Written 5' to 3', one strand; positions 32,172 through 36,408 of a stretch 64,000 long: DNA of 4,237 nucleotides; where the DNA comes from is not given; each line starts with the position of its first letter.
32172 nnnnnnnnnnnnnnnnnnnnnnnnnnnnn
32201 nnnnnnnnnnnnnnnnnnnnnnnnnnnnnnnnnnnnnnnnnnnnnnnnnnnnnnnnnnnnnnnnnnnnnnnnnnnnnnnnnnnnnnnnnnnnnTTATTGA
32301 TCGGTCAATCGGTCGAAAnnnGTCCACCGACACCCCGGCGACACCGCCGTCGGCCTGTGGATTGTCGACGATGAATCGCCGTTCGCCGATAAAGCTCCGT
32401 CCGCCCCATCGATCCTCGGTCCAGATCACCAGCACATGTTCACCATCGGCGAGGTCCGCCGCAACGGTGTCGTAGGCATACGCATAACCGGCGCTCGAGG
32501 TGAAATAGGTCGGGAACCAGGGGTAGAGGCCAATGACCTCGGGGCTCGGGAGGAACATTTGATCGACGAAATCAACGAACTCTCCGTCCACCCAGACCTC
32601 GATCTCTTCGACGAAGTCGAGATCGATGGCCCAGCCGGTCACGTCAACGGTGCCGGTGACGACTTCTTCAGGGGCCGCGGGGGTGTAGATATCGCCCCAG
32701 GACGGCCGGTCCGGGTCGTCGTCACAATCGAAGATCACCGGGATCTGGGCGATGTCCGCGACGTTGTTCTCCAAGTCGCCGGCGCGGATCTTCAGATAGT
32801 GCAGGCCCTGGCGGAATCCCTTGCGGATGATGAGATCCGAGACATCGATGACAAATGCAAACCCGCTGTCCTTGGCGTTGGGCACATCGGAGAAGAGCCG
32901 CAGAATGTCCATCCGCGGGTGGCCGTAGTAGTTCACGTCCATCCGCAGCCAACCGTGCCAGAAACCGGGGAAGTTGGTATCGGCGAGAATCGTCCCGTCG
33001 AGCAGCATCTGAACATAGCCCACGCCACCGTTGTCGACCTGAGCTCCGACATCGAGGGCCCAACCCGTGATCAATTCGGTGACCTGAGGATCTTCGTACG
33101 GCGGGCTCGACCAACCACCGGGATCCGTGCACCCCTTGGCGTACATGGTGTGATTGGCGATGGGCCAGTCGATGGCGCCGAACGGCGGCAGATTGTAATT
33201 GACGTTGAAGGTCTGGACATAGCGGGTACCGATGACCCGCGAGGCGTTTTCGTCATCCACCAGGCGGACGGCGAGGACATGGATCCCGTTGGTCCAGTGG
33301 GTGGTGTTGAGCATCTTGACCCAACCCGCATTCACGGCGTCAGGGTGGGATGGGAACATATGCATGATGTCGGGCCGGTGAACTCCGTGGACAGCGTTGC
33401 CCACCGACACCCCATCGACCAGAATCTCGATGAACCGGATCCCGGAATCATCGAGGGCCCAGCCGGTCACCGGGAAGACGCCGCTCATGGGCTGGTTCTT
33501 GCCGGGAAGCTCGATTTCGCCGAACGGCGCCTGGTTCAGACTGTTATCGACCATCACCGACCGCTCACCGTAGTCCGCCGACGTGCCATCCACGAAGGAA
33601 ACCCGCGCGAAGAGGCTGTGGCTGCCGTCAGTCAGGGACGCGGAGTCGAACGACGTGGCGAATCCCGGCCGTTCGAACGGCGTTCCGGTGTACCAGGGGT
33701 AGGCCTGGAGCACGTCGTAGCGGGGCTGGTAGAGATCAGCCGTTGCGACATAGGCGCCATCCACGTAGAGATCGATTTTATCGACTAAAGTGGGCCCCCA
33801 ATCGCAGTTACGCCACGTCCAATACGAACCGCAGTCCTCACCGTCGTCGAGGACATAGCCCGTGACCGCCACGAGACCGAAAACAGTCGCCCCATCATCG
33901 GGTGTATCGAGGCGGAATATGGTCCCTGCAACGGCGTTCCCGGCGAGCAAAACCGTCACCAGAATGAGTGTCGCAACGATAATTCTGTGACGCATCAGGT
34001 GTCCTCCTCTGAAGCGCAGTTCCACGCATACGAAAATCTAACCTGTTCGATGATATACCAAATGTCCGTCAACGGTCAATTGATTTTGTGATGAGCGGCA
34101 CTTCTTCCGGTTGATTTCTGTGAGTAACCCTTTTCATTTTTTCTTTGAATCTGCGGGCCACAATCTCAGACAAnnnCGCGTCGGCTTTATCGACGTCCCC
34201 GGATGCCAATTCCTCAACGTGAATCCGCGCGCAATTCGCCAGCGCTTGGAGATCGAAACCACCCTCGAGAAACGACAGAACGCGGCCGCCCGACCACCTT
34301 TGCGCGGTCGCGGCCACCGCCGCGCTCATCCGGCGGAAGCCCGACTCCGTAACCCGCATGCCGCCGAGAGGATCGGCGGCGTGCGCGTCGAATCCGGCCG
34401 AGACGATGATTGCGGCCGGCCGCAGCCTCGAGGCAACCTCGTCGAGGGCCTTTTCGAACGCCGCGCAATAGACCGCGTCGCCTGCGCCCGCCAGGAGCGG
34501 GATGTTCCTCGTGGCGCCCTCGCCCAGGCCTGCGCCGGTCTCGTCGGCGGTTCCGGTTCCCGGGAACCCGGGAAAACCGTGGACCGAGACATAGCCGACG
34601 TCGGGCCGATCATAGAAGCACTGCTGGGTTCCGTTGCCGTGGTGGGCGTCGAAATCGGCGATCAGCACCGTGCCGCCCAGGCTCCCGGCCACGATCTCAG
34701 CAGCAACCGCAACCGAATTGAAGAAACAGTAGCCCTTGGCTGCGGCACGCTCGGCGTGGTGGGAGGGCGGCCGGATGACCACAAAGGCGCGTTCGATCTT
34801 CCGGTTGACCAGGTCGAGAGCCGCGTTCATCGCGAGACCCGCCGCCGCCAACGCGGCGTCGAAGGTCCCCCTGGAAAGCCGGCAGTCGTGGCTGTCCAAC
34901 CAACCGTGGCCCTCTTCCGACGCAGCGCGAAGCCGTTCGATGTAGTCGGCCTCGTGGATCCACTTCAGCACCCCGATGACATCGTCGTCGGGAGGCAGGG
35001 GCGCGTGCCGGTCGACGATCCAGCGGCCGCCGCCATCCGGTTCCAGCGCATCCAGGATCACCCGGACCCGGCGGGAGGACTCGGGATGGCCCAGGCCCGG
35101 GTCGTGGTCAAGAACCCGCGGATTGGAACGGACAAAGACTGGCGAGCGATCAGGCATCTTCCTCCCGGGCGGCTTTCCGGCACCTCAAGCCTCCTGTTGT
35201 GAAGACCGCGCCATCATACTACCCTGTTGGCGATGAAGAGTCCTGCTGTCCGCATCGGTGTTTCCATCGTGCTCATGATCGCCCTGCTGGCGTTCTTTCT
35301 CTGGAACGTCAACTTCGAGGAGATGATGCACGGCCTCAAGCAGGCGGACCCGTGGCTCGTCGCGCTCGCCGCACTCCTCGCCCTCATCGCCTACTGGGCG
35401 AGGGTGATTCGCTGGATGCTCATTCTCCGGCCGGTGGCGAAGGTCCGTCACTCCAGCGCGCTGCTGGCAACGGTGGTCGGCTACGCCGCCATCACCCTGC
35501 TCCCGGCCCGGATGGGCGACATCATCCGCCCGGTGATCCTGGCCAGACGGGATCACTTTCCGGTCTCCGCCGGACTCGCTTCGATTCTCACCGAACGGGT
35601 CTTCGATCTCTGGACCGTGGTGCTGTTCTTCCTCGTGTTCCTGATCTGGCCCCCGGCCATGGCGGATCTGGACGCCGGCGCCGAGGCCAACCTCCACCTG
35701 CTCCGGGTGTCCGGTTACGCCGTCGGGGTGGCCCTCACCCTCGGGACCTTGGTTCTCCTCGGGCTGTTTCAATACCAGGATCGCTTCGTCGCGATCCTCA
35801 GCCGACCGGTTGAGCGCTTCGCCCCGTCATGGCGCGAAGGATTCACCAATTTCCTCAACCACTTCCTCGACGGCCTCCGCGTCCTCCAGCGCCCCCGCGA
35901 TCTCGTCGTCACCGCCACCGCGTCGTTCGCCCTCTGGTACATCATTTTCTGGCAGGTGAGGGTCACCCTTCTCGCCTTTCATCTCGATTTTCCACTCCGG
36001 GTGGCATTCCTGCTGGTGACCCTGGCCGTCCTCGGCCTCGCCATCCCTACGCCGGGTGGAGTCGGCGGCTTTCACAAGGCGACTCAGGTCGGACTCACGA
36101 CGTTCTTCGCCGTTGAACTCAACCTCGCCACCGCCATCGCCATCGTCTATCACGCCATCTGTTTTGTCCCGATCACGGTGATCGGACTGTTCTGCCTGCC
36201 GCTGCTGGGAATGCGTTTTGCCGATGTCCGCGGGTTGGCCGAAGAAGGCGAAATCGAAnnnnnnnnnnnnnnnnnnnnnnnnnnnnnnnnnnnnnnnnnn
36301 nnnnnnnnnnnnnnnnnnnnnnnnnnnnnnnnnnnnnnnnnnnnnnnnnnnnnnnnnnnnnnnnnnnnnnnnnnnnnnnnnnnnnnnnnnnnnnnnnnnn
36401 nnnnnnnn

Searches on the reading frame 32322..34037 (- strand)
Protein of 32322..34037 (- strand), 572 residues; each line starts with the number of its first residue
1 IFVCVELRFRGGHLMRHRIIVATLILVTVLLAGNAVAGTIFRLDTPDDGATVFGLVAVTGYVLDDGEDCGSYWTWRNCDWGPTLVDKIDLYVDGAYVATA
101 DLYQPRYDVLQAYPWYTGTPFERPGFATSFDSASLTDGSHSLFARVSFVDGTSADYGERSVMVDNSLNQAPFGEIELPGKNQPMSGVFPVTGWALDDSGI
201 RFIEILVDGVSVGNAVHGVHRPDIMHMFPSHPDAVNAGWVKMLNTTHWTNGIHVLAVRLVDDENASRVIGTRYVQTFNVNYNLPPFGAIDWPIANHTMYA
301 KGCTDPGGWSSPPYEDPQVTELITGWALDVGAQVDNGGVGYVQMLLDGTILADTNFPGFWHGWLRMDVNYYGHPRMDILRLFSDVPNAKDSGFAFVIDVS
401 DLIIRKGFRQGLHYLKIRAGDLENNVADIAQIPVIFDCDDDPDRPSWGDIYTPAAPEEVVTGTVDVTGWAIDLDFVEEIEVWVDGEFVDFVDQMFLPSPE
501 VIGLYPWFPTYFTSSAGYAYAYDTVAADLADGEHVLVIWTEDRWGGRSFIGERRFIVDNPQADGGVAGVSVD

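Call 34: search_protein_families(library=pfam, proteins=[window:32322-34037:-], max_evalue=0.0001)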
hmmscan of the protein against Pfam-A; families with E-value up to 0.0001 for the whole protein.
window:32322-34037:- (572 aa): 1 family
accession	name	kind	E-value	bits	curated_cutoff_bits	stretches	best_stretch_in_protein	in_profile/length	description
PF17957.7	Big_7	-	4.4e-14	53.3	24.1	0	450-536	5-68/70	Bacterial Ig domain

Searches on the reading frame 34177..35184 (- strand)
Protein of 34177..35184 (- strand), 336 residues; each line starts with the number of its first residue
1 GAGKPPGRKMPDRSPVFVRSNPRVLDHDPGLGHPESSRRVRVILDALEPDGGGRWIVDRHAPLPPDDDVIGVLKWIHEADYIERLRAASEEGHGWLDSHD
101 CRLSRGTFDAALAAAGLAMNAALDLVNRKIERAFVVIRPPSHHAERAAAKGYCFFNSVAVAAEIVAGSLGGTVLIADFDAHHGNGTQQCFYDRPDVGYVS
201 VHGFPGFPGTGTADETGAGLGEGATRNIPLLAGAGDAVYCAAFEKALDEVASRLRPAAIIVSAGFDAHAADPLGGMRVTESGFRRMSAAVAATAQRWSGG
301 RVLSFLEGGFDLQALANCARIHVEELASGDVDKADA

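Call 35: search_protein_families(library=pfam, proteins=[window:34177-35184:-], max_evalue=0.0001)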
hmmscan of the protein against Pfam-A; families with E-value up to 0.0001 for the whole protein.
window:34177-35184:- (336 aa): 1 family
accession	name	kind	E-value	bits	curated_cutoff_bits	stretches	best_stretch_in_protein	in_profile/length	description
PF00850.24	Hist_deacetyl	-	1.7e-78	264.4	27.9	1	33-325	1-297/298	Histone deacetylase domain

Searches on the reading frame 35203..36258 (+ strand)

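Call 35: search_protein_families(library=pfam, proteins=[window:35203-36258:+], max_evalue=0.0001)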
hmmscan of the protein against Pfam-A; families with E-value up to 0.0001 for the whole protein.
window:35203-36258:+ (352 aa): 1 family
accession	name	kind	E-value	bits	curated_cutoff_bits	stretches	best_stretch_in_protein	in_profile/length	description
PF03706.18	LPG_synthase_TM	-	7.6e-41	141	33.4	1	20-328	3-302/302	Lysylphosphatidylglycerol synthase TM region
